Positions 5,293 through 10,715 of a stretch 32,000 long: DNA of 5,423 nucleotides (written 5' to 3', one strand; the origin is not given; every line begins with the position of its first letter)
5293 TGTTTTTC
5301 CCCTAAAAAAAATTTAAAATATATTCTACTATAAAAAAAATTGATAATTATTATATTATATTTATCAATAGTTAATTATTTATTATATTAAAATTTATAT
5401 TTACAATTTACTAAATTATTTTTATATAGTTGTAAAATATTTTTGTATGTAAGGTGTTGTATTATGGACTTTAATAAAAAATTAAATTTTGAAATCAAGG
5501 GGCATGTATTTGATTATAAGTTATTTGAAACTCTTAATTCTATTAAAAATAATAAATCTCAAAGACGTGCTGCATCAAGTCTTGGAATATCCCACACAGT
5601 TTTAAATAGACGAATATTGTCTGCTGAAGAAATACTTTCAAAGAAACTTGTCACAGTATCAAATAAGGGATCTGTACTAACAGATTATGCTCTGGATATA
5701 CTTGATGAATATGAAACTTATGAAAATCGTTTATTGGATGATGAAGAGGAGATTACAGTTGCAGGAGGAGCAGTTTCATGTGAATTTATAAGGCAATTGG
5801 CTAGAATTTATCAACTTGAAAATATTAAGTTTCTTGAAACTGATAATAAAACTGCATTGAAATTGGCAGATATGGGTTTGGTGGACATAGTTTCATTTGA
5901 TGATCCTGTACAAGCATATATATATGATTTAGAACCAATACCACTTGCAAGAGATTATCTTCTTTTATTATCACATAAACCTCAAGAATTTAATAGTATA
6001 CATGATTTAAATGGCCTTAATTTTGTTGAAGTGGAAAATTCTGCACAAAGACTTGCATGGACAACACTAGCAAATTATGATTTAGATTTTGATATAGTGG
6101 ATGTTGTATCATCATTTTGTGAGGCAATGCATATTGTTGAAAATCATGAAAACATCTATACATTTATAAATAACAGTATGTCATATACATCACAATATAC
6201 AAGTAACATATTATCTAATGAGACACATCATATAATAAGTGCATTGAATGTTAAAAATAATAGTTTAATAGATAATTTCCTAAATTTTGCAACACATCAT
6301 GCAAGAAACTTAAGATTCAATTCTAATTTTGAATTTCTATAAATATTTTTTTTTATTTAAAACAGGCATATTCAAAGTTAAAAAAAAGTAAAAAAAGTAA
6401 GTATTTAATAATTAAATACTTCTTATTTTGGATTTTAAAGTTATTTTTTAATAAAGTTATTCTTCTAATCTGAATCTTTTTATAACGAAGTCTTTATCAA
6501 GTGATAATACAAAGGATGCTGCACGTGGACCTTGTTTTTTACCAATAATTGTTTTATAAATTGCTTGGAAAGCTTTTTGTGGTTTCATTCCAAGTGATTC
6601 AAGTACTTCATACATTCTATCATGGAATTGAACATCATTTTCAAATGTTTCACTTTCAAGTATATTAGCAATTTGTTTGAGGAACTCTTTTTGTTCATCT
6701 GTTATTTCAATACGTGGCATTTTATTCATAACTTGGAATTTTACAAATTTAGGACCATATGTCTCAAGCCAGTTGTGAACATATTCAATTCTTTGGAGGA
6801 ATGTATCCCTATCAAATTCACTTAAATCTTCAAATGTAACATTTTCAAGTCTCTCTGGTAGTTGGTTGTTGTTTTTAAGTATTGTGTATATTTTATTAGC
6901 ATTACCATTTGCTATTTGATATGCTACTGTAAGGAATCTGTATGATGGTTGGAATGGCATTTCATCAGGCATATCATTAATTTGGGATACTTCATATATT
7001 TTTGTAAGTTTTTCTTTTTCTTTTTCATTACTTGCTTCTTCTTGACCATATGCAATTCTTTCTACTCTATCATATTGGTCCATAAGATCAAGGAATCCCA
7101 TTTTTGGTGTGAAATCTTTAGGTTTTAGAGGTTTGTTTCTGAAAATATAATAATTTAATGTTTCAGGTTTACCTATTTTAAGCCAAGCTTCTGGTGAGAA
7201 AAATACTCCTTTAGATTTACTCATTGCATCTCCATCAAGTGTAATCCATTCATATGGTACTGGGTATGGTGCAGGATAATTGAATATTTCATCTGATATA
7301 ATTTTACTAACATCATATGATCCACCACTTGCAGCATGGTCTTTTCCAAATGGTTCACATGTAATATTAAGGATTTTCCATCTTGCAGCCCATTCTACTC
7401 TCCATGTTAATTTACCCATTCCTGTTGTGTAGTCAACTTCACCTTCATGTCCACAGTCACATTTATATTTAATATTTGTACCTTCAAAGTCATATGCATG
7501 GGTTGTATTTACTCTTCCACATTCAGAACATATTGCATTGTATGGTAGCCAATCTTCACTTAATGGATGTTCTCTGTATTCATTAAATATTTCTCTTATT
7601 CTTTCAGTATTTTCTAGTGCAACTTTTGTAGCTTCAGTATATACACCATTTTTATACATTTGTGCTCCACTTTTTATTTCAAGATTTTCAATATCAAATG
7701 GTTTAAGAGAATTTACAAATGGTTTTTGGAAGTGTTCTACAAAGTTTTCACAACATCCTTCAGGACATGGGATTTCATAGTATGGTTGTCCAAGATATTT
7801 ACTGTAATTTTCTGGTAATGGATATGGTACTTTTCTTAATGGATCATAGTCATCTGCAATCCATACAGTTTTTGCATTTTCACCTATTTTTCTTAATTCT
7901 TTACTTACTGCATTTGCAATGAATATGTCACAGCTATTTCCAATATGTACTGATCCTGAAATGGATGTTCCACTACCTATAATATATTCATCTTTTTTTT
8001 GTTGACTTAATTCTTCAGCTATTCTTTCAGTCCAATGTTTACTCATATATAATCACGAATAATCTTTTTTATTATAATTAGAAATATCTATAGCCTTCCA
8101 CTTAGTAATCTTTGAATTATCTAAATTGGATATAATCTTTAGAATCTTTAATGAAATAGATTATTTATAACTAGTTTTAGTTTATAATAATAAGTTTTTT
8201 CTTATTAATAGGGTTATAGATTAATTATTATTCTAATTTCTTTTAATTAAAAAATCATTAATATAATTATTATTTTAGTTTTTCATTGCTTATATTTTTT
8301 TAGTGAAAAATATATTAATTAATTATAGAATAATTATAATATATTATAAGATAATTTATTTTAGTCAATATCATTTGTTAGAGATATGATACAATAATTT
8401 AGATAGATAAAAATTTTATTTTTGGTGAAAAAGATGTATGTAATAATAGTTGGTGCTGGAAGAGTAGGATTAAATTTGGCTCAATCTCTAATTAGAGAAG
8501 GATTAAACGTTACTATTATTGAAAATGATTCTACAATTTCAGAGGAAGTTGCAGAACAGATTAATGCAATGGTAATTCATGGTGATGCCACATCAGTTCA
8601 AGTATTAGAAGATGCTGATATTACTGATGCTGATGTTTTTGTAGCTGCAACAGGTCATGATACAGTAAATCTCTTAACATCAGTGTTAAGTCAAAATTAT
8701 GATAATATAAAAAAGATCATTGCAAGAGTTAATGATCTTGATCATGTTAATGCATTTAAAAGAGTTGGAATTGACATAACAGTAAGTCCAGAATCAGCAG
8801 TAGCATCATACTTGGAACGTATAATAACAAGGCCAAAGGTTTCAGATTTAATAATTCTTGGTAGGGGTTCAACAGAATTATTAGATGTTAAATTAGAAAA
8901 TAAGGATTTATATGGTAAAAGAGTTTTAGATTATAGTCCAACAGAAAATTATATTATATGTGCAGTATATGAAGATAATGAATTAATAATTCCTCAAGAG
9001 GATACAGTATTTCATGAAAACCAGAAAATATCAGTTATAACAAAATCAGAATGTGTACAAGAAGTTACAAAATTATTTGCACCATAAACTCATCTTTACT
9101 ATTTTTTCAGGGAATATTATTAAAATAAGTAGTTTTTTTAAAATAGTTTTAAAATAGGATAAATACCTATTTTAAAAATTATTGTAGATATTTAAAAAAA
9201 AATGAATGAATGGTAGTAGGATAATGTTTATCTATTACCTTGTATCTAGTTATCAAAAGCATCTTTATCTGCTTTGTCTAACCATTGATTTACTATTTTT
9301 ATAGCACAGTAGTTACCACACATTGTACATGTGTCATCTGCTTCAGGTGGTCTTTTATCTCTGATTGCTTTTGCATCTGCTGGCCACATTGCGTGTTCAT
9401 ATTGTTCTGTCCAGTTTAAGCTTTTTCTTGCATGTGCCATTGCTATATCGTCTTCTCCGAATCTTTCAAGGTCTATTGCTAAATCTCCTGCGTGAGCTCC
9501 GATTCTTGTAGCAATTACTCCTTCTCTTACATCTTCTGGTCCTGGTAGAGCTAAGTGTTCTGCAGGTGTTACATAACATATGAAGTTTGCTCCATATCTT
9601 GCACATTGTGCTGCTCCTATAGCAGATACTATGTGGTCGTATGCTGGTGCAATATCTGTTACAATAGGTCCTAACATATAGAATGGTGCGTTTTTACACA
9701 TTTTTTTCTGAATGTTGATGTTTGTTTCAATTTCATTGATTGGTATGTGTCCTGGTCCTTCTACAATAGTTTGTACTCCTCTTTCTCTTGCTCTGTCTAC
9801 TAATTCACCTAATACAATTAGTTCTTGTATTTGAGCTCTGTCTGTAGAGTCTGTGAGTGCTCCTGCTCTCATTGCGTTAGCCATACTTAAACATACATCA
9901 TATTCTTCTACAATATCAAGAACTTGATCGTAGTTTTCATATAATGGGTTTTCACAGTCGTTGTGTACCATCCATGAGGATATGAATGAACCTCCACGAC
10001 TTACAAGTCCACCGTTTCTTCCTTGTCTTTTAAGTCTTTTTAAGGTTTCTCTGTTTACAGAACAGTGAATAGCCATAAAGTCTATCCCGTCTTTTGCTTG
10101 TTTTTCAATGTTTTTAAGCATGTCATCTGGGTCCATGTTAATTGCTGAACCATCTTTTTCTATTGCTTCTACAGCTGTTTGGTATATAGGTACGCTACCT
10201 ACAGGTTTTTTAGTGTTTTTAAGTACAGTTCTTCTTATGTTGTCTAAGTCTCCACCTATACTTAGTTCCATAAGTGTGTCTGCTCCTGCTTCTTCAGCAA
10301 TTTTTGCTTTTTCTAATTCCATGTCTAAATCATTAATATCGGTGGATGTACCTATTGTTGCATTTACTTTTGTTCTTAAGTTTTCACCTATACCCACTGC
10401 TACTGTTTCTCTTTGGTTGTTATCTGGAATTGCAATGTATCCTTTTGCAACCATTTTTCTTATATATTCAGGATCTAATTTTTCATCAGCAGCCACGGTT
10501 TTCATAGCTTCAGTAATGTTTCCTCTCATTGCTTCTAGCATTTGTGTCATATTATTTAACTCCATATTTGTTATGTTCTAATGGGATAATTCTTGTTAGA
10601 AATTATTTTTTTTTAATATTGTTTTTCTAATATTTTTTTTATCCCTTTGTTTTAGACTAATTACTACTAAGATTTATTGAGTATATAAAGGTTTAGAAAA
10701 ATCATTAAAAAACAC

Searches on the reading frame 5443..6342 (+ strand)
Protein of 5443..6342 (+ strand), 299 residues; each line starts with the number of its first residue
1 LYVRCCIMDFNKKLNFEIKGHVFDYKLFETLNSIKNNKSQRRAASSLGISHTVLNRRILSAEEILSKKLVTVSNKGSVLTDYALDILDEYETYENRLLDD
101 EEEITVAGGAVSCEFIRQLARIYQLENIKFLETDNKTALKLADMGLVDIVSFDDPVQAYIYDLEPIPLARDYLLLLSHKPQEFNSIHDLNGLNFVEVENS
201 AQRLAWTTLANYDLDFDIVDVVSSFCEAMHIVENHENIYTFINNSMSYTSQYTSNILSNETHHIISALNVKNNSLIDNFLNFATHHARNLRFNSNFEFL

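Call 9: search_protein_families(library=pfam, proteins=[window:5443-6342:+], max_evalue=0.01)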
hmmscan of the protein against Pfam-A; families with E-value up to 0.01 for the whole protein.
window:5443-6342:+ (299 aa): 1 family
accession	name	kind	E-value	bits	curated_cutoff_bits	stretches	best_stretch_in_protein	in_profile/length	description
PF00126.33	HTH_1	-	7.4e-06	26.3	26.6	1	27-83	3-59/60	Bacterial regulatory helix-turn-helix protein, lysR family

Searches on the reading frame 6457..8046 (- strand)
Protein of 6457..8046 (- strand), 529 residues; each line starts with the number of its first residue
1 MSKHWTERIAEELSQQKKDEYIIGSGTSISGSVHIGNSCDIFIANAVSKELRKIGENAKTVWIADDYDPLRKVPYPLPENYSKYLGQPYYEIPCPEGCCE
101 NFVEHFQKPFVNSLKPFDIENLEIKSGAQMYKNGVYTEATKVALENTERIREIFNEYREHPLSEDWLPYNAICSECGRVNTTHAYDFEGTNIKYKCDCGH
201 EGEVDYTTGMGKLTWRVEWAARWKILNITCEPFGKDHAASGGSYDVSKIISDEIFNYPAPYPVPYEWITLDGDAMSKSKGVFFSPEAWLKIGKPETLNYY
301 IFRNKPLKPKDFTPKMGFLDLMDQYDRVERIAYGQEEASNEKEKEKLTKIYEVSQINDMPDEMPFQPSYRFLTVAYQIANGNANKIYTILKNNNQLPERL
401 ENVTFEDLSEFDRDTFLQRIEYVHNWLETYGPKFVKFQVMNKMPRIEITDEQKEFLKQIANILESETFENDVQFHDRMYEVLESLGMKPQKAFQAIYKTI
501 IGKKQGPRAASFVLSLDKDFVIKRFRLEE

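Call 9: search_protein_families(library=pfam, proteins=[window:6457-8046:-], max_evalue=0.01)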
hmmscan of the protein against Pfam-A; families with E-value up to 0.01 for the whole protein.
window:6457-8046:- (529 aa): 4 families
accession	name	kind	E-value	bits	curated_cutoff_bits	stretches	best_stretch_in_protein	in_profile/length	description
PF01921.24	tRNA-synt_1f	-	2.6e-137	458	27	1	3-356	1-359/360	tRNA synthetases class I (K)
PF19269.4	Anticodon_2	-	7.6e-07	30.1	23.6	1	447-526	59-138/141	Anticodon binding domain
PF09334.17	tRNA-synt_1g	-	1.9e-05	24.1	20.1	1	265-308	318-361/391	tRNA synthetases class I (M)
PF09480.15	PrgH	-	0.0019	18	25.8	1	322-440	235-345/373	Type III secretion system protein PrgH-EprH (PrgH)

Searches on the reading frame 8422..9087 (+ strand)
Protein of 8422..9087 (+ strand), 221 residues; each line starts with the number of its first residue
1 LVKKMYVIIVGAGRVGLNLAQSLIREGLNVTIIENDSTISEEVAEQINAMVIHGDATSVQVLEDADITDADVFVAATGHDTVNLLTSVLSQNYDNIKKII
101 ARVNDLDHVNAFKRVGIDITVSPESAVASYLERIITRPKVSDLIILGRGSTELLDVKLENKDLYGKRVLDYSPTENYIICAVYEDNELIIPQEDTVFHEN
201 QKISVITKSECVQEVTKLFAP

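Call 9: search_protein_families(library=pfam, proteins=[window:8422-9087:+], max_evalue=0.01)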
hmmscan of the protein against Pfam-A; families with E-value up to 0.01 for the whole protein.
window:8422-9087:+ (221 aa): 25 families
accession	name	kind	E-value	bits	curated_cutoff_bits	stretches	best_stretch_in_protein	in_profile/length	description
PF02254.24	TrkA_N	-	1.4e-29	103.2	23.8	1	7-123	1-116/116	TrkA-N domain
PF13241.12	NAD_binding_7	-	7.5e-08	33.3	22.1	1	3-83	6-75/104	Putative NAD(P)-binding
PF02080.26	TrkA_C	-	2e-07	31.2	27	1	159-219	8-70/71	TrkA-C domain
PF01494.25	FAD_binding_3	-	9.9e-06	25.4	22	1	5-68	2-59/349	FAD binding domain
PF01488.26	Shikimate_DH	-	1.4e-05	25.6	24.3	1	3-87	11-93/138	Shikimate / quinate 5-dehydrogenase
PF00070.33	Pyr_redox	-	4.5e-05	24.3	22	1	7-48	2-43/82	Pyridine nucleotide-disulphide oxidoreductase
PF01266.30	DAO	-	4.8e-05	23.5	27.9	1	7-41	2-36/353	FAD dependent oxidoreductase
PF07992.20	Pyr_redox_2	-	5.7e-05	23.1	26.1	1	7-51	145-189/291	Pyridine nucleotide-disulphide oxidoreductase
PF01262.27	AlaDh_PNT_C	-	6.2e-05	23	23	1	2-77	26-103/214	Alanine dehydrogenase/PNT, C-terminal domain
PF01946.23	Thi4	-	7.6e-05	22.5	26.2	1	5-99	18-116/235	Thi4 family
PF13460.12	NAD_binding_10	-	8.7e-05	22.9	27.2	1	12-100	3-82/184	NAD(P)H-binding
PF00670.27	AdoHcyase_NAD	-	0.00015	22.4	27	1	5-96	24-105/162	S-adenosyl-L-homocysteine hydrolase, NAD binding domain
PF02737.24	3HCDH_N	-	0.00018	21.9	22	1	7-51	2-46/180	3-hydroxyacyl-CoA dehydrogenase, NAD binding domain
PF03807.23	F420_oxidored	-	0.00019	22.4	21.6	1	8-88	3-79/94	NADP oxidoreductase coenzyme F420-dependent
PF13450.12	NAD_binding_8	-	0.00062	20.4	21.9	1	9-40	1-32/68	NAD(P)-binding Rossmann-like domain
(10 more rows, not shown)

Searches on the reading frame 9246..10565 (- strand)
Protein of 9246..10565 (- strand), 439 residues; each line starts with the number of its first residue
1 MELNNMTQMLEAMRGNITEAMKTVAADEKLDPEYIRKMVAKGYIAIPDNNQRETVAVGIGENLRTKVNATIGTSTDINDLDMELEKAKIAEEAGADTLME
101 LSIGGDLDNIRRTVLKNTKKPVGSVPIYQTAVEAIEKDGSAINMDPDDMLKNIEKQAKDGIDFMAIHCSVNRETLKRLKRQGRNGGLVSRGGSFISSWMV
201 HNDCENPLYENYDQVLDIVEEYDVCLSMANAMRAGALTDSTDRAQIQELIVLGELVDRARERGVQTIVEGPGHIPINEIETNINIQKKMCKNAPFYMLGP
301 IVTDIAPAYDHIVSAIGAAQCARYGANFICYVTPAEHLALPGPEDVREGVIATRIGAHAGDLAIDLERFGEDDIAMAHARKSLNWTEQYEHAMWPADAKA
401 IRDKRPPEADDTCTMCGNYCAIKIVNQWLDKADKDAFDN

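Call 9: search_protein_families(library=pfam, proteins=[window:9246-10565:-], max_evalue=0.01)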
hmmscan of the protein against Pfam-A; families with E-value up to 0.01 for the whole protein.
window:9246-10565:- (439 aa): 1 family
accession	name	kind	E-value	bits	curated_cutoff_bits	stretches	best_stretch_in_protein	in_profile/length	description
PF01964.24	ThiC_Rad_SAM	-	1.9e-187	623.6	25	1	7-426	1-419/420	Radical SAM ThiC family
